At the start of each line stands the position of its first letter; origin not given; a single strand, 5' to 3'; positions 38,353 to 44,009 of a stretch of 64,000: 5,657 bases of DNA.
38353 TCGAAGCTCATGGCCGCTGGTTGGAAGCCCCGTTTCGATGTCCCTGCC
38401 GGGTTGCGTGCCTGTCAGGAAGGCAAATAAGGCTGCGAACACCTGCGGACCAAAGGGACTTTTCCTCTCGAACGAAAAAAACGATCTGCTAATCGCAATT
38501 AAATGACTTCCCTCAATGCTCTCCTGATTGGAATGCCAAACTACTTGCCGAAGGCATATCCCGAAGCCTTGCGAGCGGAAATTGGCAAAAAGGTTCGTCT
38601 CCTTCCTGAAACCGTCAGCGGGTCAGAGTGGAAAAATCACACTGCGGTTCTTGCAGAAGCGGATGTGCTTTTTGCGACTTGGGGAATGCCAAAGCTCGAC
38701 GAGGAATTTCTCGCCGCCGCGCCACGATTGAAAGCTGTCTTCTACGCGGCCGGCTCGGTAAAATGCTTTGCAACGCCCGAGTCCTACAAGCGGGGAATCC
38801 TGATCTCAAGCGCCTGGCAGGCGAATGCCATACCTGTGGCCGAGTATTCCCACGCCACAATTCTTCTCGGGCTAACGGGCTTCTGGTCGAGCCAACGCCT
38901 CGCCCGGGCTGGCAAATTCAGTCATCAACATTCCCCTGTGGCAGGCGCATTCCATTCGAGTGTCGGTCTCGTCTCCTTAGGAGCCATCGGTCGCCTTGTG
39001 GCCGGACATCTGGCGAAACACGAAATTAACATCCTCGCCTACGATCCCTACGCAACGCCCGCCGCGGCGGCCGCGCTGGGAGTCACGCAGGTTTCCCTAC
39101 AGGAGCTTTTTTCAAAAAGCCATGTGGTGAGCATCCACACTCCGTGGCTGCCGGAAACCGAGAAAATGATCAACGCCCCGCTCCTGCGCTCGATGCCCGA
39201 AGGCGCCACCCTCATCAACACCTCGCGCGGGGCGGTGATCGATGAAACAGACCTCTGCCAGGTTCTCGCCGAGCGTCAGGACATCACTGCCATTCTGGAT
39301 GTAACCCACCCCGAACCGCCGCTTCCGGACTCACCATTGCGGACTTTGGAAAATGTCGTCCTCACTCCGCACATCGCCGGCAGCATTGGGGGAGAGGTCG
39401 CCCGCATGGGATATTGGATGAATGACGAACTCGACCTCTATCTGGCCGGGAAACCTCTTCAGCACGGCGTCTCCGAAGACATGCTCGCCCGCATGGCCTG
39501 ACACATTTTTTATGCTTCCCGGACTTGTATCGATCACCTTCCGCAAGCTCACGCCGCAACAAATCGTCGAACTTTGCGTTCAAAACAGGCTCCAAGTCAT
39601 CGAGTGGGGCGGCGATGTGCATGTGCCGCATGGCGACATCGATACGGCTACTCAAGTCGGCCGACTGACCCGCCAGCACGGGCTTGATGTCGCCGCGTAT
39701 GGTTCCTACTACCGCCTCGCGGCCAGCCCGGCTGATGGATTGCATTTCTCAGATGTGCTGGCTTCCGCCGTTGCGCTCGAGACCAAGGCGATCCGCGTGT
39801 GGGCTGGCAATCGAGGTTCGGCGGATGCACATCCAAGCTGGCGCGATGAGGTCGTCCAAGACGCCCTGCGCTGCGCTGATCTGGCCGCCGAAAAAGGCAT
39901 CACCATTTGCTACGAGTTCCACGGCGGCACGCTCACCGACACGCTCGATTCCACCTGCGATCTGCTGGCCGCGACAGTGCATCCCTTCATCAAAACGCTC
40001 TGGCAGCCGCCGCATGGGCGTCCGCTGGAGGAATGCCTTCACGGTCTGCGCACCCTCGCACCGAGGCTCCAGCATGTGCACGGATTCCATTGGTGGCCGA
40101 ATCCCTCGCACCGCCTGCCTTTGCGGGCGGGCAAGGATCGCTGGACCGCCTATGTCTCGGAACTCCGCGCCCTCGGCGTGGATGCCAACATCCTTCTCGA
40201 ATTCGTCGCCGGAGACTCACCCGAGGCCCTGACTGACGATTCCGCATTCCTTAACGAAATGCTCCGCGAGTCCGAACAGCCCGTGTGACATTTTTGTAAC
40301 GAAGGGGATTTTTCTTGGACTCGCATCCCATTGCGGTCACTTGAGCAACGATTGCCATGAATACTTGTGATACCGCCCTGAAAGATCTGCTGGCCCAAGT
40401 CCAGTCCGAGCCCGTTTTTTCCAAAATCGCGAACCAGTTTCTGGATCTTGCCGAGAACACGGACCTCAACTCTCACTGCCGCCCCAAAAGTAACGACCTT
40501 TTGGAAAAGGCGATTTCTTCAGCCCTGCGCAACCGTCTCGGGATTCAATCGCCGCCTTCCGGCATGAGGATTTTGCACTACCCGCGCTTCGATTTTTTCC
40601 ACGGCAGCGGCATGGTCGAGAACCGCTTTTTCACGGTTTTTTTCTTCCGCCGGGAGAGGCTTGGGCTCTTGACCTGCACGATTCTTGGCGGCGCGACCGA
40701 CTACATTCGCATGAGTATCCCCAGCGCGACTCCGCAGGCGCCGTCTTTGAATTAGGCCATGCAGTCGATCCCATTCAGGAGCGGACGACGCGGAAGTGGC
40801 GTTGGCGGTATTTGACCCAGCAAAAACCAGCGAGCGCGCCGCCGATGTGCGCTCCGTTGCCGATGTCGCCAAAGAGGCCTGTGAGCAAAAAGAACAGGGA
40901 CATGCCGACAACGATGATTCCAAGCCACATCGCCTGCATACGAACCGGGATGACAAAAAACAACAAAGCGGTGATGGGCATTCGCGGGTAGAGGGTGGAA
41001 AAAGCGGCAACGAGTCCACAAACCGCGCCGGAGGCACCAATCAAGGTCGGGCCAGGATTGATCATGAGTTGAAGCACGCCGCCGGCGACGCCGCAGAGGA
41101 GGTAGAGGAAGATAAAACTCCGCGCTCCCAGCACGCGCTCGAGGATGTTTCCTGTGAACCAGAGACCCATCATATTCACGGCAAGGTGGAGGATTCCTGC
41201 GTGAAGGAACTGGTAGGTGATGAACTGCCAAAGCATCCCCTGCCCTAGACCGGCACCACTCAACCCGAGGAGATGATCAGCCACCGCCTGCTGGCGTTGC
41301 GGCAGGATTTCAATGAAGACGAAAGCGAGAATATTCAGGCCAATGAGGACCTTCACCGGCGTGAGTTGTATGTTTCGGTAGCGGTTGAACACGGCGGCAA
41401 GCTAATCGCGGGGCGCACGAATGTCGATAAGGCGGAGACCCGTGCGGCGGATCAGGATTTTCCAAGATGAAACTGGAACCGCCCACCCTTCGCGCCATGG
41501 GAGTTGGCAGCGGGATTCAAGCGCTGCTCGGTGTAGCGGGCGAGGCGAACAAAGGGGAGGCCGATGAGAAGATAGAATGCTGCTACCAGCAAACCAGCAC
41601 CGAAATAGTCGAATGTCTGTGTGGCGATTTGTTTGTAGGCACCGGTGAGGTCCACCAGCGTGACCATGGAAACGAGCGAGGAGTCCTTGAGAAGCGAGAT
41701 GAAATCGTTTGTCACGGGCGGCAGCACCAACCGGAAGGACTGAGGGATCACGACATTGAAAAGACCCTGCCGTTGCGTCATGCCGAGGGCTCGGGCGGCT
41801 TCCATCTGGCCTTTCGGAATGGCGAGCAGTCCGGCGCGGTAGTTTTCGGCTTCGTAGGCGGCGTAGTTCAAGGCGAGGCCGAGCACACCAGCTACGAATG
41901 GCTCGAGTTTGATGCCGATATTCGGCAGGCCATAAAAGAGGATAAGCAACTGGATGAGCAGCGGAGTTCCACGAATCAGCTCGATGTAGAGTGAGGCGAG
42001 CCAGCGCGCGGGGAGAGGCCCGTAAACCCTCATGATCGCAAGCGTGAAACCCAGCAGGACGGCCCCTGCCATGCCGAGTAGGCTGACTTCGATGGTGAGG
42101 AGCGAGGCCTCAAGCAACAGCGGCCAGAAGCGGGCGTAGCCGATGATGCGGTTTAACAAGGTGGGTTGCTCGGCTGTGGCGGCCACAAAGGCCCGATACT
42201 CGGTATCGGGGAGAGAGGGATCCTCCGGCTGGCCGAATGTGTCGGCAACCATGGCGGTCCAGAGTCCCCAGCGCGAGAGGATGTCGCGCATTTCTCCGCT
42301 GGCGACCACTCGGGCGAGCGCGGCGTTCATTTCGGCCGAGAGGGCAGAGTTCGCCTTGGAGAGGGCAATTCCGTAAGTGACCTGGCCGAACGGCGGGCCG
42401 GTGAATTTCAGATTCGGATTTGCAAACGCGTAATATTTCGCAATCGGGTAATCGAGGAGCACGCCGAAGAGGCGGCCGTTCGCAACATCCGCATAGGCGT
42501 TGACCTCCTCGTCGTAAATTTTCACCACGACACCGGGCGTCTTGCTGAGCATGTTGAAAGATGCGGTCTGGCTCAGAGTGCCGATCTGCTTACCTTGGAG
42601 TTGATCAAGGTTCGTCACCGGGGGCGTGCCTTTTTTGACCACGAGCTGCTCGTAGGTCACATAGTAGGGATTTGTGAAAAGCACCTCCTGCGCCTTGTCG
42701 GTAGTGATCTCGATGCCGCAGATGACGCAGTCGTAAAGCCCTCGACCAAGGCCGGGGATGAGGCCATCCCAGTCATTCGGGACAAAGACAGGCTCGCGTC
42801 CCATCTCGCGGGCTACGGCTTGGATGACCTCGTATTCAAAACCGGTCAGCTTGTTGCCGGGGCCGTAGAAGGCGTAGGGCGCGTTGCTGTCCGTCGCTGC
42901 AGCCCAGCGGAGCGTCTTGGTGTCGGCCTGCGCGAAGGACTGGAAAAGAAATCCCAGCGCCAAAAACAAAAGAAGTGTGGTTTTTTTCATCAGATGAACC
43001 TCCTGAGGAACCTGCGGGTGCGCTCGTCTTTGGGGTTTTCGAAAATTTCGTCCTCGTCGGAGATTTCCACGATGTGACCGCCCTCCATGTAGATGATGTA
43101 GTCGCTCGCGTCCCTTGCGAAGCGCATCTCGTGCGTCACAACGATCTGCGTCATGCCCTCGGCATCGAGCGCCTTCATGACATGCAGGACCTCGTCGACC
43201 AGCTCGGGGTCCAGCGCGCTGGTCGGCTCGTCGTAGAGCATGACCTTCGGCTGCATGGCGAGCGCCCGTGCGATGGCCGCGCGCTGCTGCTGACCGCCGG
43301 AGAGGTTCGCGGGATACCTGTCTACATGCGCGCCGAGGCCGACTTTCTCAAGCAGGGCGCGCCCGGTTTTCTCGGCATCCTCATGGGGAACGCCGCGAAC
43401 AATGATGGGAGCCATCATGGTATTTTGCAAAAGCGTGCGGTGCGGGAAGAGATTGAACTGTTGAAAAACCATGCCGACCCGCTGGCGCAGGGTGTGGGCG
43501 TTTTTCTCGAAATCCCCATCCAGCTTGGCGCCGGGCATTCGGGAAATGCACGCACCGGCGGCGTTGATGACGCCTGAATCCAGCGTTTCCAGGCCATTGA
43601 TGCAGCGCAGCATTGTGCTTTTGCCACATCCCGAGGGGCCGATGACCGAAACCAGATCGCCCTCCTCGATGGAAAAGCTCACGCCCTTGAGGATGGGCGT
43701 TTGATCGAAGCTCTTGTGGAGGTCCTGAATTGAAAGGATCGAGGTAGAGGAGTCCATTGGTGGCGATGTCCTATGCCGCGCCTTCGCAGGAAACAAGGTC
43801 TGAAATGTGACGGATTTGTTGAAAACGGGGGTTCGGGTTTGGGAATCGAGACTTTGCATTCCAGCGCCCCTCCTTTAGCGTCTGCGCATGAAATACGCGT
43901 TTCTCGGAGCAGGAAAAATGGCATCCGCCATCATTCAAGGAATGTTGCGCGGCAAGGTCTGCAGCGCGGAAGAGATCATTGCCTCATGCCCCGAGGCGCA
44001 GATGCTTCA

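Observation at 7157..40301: Six intergenic copies of a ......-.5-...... direct repeat (11-bp phasing), Pho-box-like and concentrated around the TPS/Ton locus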

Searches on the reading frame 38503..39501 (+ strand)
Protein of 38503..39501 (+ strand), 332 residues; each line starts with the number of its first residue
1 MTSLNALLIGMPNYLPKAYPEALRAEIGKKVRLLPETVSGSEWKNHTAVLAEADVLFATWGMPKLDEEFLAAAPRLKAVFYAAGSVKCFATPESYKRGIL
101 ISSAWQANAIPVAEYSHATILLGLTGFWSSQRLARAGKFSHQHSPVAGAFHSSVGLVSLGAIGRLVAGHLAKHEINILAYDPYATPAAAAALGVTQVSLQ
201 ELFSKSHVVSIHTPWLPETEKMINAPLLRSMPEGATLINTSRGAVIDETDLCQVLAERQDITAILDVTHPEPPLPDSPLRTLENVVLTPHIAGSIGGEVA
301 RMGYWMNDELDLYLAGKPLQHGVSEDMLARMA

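Call 15: search_protein_families(library=pfam, proteins=[window:38503-39501:+])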
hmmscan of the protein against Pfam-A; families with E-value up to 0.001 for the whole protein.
window:38503-39501:+ (332 aa): 3 families
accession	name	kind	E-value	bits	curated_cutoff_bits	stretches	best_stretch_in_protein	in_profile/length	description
PF02826.25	2-Hacid_dh_C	-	6.5e-46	156.4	25.1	1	128-292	12-178/178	D-isomer specific 2-hydroxyacid dehydrogenase, NAD binding domain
PF00389.36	2-Hacid_dh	-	5.7e-05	23.2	24.6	1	50-197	37-103/134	D-isomer specific 2-hydroxyacid dehydrogenase, catalytic domain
PF03446.21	NAD_binding_2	-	0.00016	22.2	21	1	154-259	2-111/161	NAD binding domain of 6-phosphogluconate dehydrogenase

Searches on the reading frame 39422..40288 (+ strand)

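Call 7: search_protein_families(library=pfam, proteins=[window:39422-40288:+])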
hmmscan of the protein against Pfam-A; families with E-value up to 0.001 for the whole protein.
window:39422-40288:+ (288 aa): 1 family
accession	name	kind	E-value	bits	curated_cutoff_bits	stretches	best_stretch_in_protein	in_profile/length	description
PF01261.30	AP_endonuc_2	-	5.3e-15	56.2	31.1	1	74-278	28-247/249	Xylose isomerase-like TIM barrel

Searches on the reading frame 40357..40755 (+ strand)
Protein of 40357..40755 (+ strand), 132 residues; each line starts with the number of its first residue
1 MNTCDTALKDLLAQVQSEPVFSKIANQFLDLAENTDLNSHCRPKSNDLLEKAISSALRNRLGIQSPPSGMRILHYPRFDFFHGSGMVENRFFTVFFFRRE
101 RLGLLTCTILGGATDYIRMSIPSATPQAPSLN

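Call 7: search_protein_families(library=pfam, proteins=[window:40357-40755:+])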
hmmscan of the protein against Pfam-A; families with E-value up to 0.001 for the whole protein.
window:40357-40755:+ (132 aa): 0 families

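Call 40: search_protein_families(library=ncbifam, proteins=[window:40357-40755:+], max_evalue=0.01)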
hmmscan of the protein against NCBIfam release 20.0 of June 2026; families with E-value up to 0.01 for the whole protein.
window:40357-40755:+ (132 aa): 0 families

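Call 45: search_protein_families(library=pfam, proteins=[window:40357-40755:+], max_evalue=5)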
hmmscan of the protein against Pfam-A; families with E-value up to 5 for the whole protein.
window:40357-40755:+ (132 aa): 0 families
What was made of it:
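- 40357..40755 (+): Lineage-restricted 132-aa ORF of unknown function. No Pfam or NCBIfam hit (calls 7, 40, 45).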

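Call 87: find_homologous_proteins(query=window:40357-40755:+)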
Query window:40357-40755:+ (132 aa): 3 proteins with E <= 0.001 among 5 candidates.
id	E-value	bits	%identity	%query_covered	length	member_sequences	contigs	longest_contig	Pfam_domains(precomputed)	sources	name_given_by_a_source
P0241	7.2e-78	276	94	100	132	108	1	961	-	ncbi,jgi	jgi:hypothetical protein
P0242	1.1e-73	263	89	100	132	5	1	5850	-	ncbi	ncbi:MAG: hypothetical protein ACKOEZ_05745 [Spartobacteria bacterium]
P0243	3.5e-60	219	74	100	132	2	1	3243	-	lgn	-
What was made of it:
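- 40357..40755 (+): Only 3 homologue clusters exist among 5.8 billion proteins (call 87).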

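Call 88: find_encoding_contigs(protein=P0243, flank=5000, max_places=2)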
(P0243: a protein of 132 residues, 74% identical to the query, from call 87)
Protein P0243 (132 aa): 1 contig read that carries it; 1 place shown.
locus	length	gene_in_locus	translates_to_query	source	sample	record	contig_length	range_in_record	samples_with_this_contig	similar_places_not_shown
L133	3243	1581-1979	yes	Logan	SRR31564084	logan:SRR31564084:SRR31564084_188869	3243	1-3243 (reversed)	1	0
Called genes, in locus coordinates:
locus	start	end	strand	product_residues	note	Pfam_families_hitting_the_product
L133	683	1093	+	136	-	-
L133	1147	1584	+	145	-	-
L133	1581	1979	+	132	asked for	-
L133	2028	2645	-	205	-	PF01694:Rhomboid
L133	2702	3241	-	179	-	?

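Call 89: find_encoding_contigs(protein=P0242, flank=5000, max_places=2)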
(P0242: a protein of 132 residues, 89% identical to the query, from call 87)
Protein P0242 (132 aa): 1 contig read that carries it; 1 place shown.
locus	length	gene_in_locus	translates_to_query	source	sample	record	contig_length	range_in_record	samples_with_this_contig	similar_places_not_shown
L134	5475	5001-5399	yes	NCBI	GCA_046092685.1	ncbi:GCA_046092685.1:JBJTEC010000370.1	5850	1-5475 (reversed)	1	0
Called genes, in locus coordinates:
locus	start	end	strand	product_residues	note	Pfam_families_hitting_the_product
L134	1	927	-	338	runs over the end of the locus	-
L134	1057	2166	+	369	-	PF01636:APH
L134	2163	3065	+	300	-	PF01073:3Beta_HSD, PF01370:Epimerase, PF02719:Polysacc_synt_2, PF04321:RmlD_sub_bind, PF13460:NAD_binding_10 (weak), PF16363:GDP_Man_Dehyd, PF07993:NAD_binding_4 (weak)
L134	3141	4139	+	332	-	PF02826:2-Hacid_dh_C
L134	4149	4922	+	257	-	PF01261:AP_endonuc_2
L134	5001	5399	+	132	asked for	-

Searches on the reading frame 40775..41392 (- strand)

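Call 7: search_protein_families(library=pfam, proteins=[window:40775-41392:-])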
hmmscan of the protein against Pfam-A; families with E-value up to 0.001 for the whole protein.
window:40775-41392:- (205 aa): 2 families
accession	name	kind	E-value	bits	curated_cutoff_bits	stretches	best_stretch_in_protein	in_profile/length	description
PF01694.28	Rhomboid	-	1.2e-30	107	22.6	1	52-193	2-137/143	Rhomboid domain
PF08551.15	DUF1751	-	0.00015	22.7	22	1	54-111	8-65/99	Eukaryotic integral membrane protein (DUF1751)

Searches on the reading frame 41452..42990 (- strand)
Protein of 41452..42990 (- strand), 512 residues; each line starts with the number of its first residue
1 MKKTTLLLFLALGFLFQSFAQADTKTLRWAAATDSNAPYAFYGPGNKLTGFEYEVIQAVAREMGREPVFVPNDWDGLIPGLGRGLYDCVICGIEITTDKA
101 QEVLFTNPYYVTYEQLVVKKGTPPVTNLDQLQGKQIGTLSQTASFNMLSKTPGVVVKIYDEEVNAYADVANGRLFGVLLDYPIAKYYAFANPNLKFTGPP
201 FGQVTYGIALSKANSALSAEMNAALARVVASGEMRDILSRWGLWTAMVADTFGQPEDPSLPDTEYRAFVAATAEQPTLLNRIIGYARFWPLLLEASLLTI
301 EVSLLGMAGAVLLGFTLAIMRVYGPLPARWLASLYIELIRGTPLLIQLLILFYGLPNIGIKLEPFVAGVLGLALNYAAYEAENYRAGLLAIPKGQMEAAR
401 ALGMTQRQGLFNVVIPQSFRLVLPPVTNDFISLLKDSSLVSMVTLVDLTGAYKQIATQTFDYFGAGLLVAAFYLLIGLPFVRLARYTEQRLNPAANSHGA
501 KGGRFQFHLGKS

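Call 15: search_protein_families(library=pfam, proteins=[window:41452-42990:-])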
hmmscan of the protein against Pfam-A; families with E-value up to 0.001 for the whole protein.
window:41452-42990:- (512 aa): 3 families
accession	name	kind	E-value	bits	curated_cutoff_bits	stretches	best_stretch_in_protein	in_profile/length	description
PF00497.25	SBP_bac_3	-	2e-30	105.7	26.4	1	33-242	6-130/132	Bacterial extracellular solute-binding proteins, family 3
PF00528.27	BPD_transp_1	-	8.3e-22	78.2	26.4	1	311-491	2-182/184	Binding-protein-dependent transport system inner membrane component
PF10613.14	Lig_chan-Glu_bd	-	5.7e-05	23.6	30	1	47-119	41-112/115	Ligated ion channel L-glutamate- and glycine-binding site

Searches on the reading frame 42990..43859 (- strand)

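Call 15: search_protein_families(library=pfam, proteins=[window:42990-43859:-])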
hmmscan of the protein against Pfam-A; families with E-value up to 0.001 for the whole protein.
window:42990-43859:- (289 aa): 4 families
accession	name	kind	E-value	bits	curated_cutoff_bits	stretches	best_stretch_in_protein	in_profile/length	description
PF00005.33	ABC_tran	-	3e-34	119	25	1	57-214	1-137/137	ABC transporter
PF13304.12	AAA_21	-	1.5e-08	35.5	27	1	181-242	233-297/304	AAA domain, putative AbiEii toxin, Type IV TA system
PF02463.25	SMC_N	-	5.2e-07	29.8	40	1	178-254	135-208/220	RecF/RecN/SMC N terminal domain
PF09818.15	ABC_ATPase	-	0.00011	21.8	23.2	0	185-257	157-230/283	P-loop domain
